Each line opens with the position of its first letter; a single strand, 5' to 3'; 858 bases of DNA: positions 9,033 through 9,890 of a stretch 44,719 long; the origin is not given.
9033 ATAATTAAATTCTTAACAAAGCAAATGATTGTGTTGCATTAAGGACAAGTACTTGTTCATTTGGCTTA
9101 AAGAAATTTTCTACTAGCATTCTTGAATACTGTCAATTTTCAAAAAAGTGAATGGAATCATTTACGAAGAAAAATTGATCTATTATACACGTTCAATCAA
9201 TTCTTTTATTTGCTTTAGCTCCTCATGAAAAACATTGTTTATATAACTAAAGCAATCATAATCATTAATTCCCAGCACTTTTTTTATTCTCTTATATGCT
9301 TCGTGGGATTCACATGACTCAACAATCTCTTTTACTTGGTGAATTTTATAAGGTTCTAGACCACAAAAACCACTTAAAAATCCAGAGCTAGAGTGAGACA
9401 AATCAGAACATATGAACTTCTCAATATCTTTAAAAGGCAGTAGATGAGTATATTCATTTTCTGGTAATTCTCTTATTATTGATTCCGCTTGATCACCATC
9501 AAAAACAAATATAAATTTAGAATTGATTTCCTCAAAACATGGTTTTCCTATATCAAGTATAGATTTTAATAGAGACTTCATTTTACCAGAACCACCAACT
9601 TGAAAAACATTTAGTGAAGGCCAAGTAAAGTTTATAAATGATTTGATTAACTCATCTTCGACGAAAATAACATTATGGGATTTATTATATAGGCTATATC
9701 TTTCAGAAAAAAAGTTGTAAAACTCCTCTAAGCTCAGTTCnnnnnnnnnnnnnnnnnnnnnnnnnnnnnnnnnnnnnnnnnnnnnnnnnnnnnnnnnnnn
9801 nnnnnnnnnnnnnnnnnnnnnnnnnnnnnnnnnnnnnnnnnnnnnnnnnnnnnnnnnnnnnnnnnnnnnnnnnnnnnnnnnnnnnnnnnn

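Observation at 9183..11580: DUF262 protein translationally coupled to an ABC-ATPase/Toprim fusion: unusual two-gene defence candidate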

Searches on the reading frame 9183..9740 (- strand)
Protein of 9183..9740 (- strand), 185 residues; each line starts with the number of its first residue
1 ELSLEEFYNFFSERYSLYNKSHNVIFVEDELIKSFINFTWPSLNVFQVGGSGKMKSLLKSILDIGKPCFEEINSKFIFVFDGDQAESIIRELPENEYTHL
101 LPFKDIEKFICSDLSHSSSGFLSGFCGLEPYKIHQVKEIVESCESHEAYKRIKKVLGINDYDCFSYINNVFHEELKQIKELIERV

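Call 6: search_protein_families(library=padloc, proteins=[window:9183-9740:-], max_evalue=10)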
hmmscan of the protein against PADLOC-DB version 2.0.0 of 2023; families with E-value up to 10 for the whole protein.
window:9183-9740:- (185 aa): 1 family
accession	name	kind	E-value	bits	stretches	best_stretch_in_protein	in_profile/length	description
PDLC02914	ATPase-Toprim_I-B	-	3e-08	31.3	1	19-183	284-438/443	-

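Call 19: search_protein_families(library=ncbifam, proteins=[window:9183-9740:-], max_evalue=1)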
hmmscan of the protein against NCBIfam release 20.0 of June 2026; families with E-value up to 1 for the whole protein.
window:9183-9740:- (185 aa): 0 families
